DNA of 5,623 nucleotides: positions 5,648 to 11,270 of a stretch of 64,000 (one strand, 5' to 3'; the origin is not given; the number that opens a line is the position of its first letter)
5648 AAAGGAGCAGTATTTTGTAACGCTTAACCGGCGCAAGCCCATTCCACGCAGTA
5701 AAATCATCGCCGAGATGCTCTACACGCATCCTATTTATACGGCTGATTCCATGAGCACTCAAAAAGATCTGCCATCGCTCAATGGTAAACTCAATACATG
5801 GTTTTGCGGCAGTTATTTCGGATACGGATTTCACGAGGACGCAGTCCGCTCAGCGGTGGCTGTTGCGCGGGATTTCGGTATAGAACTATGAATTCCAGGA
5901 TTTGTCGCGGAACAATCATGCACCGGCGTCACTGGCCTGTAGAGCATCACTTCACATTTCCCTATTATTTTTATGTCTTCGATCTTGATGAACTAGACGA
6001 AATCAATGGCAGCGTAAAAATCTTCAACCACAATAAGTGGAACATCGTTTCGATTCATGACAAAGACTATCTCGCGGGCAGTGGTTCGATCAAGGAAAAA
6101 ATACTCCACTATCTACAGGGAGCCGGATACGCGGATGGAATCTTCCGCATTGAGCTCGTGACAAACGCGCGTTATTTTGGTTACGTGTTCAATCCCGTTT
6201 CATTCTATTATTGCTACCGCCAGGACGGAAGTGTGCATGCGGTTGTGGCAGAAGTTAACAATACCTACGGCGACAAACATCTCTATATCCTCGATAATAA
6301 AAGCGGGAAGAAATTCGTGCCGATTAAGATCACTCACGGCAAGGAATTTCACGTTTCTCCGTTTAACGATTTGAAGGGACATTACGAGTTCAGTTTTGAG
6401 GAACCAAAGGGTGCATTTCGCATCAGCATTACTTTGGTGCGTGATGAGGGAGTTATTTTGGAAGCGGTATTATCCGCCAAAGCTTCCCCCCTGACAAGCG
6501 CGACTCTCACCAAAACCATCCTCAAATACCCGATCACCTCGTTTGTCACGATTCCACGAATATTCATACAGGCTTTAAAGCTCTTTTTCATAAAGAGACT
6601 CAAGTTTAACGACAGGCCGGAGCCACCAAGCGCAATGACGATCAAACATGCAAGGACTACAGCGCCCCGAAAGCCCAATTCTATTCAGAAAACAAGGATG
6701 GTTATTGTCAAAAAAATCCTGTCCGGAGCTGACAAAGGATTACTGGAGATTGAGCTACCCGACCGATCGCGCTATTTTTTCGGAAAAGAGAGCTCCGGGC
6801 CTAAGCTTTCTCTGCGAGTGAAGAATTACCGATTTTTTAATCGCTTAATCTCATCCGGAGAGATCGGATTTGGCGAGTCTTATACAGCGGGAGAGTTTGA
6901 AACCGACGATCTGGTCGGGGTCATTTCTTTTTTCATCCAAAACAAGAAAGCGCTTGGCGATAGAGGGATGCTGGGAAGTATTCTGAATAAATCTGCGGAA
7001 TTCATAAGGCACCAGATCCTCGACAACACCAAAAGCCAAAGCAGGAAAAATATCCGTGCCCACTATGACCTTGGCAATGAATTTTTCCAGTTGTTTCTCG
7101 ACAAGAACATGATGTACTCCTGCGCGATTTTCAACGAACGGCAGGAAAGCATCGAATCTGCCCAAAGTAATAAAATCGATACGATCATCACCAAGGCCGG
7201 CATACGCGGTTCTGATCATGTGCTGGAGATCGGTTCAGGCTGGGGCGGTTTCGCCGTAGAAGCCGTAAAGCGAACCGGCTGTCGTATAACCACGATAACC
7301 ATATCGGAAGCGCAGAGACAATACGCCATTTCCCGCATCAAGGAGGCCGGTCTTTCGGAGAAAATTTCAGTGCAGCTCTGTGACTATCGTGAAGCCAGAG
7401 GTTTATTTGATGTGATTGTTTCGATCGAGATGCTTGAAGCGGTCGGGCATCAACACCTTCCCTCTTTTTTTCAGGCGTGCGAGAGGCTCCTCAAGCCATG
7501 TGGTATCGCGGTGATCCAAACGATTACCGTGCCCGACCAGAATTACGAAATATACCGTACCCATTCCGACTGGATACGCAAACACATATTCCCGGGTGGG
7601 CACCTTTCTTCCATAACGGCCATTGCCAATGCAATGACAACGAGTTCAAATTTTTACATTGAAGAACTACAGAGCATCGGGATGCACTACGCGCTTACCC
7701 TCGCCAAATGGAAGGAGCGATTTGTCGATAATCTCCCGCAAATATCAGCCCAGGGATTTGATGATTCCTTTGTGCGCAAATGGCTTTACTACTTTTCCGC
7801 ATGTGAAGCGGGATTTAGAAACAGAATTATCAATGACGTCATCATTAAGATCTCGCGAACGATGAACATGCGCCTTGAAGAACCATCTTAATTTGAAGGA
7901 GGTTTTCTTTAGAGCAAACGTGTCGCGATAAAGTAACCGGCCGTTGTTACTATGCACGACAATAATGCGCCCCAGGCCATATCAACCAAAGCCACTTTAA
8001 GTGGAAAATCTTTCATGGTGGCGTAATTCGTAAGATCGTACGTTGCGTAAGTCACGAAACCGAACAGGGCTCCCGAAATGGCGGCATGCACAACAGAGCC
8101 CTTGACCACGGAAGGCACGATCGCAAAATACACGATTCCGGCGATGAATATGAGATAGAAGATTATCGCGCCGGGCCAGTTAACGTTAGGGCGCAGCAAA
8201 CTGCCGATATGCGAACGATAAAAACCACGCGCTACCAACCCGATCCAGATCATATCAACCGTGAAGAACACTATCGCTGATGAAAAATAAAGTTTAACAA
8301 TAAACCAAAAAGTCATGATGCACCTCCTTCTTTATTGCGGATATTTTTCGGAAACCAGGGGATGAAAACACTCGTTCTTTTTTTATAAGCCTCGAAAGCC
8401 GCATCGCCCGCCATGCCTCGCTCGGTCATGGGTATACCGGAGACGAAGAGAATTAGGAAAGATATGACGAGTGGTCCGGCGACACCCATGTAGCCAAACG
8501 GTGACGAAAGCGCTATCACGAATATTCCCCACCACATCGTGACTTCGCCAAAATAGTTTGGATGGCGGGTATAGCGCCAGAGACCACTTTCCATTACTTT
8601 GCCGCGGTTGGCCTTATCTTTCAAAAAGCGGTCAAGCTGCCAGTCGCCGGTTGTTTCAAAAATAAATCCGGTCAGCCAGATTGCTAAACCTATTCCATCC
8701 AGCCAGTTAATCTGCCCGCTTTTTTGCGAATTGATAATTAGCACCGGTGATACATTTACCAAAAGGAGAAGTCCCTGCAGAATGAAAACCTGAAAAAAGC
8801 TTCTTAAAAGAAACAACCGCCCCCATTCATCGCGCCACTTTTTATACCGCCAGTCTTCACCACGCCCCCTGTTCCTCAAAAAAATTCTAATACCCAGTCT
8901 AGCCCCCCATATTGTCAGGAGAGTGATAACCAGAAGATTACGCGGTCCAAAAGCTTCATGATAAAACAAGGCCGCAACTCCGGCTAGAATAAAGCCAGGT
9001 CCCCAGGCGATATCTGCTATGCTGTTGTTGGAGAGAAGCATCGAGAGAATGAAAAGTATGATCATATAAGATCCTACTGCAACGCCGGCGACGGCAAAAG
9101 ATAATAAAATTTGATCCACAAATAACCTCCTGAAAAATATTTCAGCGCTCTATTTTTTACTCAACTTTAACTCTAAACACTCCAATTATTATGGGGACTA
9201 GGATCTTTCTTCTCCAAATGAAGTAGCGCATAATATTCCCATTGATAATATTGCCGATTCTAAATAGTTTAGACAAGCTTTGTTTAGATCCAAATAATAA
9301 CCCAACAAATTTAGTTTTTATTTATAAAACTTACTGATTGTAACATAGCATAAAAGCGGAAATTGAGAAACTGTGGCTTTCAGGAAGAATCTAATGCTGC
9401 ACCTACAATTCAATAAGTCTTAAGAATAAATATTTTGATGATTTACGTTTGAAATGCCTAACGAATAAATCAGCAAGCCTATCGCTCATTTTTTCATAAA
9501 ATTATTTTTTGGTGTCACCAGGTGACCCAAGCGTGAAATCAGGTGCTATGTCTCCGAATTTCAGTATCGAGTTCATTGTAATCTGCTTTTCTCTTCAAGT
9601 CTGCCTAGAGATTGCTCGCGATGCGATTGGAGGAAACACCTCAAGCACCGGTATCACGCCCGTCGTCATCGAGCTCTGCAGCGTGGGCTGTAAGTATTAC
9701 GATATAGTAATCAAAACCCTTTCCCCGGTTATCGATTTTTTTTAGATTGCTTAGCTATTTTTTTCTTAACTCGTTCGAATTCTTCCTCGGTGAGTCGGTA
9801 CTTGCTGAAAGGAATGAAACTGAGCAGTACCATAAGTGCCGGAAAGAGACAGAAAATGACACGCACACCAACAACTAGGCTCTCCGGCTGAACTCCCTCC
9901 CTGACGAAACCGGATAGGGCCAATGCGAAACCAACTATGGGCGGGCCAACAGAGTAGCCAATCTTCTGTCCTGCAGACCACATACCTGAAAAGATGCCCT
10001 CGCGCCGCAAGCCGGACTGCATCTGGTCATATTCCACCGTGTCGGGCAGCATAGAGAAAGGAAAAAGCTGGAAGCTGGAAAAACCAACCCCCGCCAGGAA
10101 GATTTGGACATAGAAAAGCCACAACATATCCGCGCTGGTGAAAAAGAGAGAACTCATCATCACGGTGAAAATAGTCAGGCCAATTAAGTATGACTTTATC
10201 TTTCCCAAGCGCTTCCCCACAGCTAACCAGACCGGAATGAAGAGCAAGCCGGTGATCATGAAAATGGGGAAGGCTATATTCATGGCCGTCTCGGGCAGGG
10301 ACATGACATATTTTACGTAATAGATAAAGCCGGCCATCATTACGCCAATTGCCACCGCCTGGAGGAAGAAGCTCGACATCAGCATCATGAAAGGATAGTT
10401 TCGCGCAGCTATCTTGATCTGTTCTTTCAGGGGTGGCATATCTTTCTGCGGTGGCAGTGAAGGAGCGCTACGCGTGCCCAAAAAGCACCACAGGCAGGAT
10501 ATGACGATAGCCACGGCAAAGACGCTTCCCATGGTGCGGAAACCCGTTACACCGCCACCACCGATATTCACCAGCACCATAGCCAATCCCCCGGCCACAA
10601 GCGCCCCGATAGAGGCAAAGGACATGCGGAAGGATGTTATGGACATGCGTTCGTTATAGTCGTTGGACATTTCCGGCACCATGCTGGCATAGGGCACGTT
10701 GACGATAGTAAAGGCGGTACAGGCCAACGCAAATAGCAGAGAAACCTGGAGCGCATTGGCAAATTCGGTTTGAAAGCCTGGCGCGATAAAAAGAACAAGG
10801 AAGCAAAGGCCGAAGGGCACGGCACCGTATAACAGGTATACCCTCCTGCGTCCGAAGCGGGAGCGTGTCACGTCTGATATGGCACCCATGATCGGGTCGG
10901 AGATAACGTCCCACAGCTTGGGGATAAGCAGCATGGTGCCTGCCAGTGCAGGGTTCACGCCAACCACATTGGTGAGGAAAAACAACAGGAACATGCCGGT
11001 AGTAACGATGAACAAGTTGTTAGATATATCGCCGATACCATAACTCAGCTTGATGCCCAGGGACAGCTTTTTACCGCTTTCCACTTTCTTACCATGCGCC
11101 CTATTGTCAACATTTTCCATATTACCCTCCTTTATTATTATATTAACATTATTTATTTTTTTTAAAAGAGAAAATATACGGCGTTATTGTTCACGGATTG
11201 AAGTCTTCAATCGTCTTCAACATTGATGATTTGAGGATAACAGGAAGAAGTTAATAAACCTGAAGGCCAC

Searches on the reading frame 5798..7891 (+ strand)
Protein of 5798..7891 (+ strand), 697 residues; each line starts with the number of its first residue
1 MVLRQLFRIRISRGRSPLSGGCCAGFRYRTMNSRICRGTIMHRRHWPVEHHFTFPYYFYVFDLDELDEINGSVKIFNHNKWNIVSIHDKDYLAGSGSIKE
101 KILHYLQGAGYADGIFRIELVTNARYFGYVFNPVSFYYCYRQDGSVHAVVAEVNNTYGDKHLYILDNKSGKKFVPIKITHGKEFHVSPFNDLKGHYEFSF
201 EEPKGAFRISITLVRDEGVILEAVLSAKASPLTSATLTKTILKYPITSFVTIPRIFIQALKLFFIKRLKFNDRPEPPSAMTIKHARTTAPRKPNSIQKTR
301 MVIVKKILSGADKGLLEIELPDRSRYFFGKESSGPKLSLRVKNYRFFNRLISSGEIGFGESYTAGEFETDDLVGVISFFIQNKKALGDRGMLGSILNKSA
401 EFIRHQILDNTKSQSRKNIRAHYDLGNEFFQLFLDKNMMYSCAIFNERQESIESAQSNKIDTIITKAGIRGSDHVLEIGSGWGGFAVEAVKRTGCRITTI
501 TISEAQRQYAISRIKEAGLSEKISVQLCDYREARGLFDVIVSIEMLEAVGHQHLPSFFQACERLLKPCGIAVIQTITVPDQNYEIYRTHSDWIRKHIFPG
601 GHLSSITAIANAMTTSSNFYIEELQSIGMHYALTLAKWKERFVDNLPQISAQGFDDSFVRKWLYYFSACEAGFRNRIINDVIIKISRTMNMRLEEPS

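Call 43: search_protein_families(library=pfam, proteins=[window:5798-7891:+], max_evalue=0.001)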
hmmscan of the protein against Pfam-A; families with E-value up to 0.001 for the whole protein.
window:5798-7891:+ (697 aa): 7 families
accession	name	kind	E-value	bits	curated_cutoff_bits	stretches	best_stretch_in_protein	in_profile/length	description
PF02353.26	CMAS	-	4.8e-81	272.5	27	1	412-679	3-269/273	Mycolic acid cyclopropane synthetase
PF07103.16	DUF1365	-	8.5e-77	258.4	25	1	35-276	1-235/235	Protein of unknown function (DUF1365)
PF13649.12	Methyltransf_25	-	4.7e-12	46.9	27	1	475-569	1-97/97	Methyltransferase domain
PF08241.18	Methyltransf_11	-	4.2e-11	43.8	21.2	1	476-573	1-95/95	Methyltransferase domain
PF13489.12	Methyltransf_23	-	4.4e-11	43.2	27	1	464-613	13-154/164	Methyltransferase domain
PF13847.12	Methyltransf_31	-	2.5e-08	34.2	27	1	471-581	3-117/145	Methyltransferase domain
PF08242.18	Methyltransf_12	-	8.1e-07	30.1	30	1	476-570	1-97/98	Methyltransferase domain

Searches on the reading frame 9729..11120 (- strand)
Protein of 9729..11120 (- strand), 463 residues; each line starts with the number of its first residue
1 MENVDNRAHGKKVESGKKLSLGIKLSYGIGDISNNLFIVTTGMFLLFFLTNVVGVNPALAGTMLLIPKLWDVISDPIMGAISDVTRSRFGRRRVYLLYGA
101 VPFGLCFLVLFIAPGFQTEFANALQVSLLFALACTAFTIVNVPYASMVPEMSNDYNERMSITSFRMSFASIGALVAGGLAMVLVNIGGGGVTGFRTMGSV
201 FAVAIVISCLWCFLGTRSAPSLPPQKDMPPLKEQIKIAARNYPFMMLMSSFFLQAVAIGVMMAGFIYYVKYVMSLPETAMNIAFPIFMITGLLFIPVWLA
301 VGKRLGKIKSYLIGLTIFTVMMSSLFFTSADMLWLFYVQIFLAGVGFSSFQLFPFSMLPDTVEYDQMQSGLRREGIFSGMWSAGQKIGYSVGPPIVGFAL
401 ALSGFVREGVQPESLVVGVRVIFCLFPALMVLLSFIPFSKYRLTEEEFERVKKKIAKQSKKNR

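Call 43: search_protein_families(library=pfam, proteins=[window:9729-11120:-], max_evalue=0.001)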
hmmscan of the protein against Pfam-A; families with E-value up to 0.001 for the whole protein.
window:9729-11120:- (463 aa): 2 families
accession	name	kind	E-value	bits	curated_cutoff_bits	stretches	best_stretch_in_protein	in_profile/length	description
PF13347.12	MFS_2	-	1.3e-96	324.2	27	1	26-445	1-427/427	MFS/sugar transport protein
PF07690.21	MFS_1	-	8.9e-27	94.3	33.4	2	42-361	16-322/347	Major Facilitator Superfamily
